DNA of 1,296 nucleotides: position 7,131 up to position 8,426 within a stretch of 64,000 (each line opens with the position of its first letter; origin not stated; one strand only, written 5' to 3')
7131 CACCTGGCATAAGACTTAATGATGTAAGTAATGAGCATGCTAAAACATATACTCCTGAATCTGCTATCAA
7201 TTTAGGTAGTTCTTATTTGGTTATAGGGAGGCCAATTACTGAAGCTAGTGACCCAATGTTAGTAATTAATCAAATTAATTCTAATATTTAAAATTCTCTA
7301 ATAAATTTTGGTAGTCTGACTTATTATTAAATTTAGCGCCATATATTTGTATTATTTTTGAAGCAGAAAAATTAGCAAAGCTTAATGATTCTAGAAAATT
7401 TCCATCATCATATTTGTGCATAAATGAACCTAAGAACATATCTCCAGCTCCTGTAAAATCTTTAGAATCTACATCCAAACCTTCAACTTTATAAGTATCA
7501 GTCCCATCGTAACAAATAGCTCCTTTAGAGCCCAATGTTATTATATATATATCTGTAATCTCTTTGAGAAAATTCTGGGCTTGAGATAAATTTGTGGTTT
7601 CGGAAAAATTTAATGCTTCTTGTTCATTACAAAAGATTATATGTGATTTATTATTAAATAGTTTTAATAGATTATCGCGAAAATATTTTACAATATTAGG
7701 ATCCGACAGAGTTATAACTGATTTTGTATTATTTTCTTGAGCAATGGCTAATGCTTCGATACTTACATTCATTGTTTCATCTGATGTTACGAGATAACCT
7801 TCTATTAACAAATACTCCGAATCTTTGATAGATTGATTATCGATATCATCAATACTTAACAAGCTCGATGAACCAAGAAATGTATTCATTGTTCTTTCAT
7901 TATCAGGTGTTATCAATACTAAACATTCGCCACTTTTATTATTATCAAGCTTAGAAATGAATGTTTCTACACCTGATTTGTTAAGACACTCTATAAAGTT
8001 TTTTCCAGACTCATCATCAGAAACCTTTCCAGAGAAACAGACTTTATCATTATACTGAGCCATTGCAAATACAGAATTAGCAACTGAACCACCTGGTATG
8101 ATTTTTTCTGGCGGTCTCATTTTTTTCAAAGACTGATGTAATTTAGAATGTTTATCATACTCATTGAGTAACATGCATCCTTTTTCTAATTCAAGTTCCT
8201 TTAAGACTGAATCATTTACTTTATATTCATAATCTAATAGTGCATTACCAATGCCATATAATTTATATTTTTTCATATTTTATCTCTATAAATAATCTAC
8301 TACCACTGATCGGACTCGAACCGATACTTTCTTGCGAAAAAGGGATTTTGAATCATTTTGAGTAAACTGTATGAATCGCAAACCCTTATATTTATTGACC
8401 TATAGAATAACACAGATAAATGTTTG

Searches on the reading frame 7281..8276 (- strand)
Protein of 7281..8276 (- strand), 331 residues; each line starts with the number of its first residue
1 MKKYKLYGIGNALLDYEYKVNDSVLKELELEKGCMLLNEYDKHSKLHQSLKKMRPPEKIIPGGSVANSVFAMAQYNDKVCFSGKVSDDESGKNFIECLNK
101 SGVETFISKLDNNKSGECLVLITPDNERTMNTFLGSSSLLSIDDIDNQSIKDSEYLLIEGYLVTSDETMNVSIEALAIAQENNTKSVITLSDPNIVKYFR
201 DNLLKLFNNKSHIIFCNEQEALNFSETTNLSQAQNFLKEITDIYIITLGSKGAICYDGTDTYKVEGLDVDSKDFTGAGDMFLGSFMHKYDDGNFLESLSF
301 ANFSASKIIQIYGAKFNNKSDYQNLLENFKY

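Call 15: find_encoding_contigs(protein=window:7281-8276:-, flank=8000, max_places=10)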
Protein window:7281-8276:- (331 aa): 22 contigs read that carry it; 10 places shown.
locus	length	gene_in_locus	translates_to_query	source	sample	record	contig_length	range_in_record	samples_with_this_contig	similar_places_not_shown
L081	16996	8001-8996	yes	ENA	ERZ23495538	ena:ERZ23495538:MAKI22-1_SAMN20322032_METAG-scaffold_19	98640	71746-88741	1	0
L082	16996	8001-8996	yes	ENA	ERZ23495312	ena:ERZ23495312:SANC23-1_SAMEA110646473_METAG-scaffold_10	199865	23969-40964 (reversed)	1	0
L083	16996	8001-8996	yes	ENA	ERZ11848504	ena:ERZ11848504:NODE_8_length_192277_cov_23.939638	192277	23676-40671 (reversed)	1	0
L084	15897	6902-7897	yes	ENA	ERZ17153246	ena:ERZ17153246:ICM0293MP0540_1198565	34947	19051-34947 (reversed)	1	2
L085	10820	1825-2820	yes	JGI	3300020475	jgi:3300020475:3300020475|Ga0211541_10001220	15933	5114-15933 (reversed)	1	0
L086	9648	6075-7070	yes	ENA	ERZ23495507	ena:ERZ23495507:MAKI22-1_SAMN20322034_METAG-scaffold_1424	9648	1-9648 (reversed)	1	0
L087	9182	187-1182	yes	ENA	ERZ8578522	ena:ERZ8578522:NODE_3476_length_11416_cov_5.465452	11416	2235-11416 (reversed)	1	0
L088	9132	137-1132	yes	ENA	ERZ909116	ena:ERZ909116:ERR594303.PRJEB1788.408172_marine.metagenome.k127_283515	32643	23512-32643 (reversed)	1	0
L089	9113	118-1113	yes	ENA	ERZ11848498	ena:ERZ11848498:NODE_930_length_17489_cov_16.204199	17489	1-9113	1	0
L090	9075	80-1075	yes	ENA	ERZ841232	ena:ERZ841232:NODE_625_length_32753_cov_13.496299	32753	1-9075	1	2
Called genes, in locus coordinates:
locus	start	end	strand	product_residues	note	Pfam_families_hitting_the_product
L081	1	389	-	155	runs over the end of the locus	PF02082:Rrf2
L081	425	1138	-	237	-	PF00588:SpoU_methylase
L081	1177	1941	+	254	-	PF00459:Inositol_P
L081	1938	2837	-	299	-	PF07549:Sec_GG (weak), PF02355:SecD_SecF_C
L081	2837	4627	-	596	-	PF13721:SecD-TM1, PF21760:SecD_1st, PF22599:SecDF_P1_head, PF02355:SecD_SecF_C, PF00873:ACR_tran (weak), PF03176:MMPL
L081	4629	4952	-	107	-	PF02699:YajC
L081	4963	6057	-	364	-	PF01702:TGT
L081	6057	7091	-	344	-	PF02547:Queuosine_synth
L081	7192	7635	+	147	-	-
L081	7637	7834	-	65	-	-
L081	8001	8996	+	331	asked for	PF00294:PfkB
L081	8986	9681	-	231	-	PF00215:OMPdecase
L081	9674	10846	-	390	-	PF13424:TPR_12 (faint), PF13428:TPR_14 (faint), PF14559:TPR_19 (faint), PF13176:TPR_7 (faint), PF18073:Zn_ribbon_LapB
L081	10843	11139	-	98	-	PF06305:LapA_dom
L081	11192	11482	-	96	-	PF00216:Bac_DNA_binding, PF18291:HU-HIG (weak)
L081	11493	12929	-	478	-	PF21710:Spt6_S1 (faint), PF13509:S1_2 (faint), PF00575:S1, PF03074:GCS (faint), PF23459:S1_RRP5 (weak), PF00575:S1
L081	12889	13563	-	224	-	PF13189:Cytidylate_kin2 (weak), PF02224:Cytidylate_kin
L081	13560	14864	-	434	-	PF00275:EPSP_synthase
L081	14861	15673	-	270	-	PF02153:PDH_N, PF20463:PDH_C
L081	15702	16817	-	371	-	PF00155:Aminotran_1_2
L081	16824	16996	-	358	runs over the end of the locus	PF01817:CM_2, PF00800:PDT, PF01842:ACT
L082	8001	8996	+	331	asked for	PF00294:PfkB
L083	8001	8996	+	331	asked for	PF00294:PfkB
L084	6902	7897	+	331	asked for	PF00294:PfkB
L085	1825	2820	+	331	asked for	PF00294:PfkB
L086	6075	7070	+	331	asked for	PF00294:PfkB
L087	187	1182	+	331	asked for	PF00294:PfkB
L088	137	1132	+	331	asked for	PF00294:PfkB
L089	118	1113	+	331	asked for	PF00294:PfkB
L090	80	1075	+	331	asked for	PF00294:PfkB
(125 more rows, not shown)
